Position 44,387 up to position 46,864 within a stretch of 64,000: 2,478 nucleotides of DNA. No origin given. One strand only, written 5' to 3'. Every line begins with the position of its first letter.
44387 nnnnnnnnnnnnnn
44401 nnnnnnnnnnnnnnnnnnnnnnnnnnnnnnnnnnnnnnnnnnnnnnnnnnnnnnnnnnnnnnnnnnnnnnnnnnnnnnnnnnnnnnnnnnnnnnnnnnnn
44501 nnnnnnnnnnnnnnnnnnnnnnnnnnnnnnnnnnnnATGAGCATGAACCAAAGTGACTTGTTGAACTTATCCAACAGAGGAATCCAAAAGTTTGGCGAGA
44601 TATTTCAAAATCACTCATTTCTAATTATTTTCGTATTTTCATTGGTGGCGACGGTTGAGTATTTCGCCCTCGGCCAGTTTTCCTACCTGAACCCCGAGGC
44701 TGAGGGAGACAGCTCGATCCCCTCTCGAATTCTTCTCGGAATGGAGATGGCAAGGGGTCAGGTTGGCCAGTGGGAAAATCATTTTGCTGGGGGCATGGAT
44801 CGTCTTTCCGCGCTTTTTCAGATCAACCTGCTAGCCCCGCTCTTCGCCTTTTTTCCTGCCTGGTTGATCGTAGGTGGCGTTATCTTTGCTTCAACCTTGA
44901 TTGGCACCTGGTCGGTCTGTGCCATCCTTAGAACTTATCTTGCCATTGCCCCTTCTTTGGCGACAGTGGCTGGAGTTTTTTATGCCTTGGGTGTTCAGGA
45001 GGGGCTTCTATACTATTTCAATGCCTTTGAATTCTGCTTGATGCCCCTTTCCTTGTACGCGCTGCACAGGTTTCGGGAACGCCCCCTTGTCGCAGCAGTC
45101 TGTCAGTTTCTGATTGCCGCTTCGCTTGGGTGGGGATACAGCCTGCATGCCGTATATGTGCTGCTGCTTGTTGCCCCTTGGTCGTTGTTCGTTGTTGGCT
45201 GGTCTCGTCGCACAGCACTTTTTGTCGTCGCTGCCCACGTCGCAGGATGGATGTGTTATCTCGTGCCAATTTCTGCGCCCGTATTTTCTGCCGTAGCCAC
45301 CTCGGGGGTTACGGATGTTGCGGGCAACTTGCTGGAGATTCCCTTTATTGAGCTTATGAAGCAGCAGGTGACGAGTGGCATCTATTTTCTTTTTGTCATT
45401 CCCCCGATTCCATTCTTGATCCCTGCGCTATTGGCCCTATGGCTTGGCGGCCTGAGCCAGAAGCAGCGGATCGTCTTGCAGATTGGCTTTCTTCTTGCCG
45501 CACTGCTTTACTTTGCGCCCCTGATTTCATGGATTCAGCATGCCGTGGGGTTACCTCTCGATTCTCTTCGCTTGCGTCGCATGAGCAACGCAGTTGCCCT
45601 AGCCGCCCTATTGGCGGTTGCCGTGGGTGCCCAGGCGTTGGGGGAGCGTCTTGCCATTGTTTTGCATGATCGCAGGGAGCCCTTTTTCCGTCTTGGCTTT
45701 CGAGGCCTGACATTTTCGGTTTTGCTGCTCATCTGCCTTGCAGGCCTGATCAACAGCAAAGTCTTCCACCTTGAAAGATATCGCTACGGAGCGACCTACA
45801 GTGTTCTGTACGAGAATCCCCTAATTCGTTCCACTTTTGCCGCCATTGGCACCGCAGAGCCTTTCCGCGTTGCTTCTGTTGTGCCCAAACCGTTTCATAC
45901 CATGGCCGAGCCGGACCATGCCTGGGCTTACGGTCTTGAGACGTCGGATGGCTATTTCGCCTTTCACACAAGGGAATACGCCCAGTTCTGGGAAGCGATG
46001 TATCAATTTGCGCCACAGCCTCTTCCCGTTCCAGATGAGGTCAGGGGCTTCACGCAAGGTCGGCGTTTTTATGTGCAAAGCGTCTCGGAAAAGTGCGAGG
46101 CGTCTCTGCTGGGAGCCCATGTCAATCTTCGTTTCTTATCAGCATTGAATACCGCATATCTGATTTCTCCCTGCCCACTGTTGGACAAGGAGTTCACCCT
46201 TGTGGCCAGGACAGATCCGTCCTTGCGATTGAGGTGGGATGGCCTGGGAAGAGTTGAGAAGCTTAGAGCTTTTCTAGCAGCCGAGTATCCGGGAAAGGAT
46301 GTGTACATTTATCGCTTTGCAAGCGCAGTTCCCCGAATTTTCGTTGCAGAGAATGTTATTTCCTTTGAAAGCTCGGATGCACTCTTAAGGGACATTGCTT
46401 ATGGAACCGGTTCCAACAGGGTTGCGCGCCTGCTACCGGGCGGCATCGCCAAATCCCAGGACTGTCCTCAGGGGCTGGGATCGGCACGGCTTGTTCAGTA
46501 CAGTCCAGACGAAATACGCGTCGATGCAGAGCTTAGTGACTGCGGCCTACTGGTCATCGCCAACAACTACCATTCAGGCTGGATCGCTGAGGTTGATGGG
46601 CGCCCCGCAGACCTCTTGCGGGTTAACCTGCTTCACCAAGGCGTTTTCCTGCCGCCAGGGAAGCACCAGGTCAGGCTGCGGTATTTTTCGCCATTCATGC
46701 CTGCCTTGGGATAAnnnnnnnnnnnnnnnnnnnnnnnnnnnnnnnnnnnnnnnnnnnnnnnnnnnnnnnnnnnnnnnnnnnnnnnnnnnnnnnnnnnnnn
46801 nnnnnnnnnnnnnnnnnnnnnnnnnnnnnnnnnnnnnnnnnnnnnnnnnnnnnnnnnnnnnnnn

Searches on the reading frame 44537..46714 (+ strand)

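Call 64: search_protein_families(library=pfam, proteins=[window:44537-46714:+], max_evalue=0.01)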
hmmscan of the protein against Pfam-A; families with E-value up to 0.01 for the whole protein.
window:44537-46714:+ (725 aa): 1 family
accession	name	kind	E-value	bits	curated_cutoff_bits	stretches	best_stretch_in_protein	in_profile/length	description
PF09586.16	YfhO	-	0.00034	19.6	28.5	1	652-720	758-827/835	Bacterial membrane protein YfhO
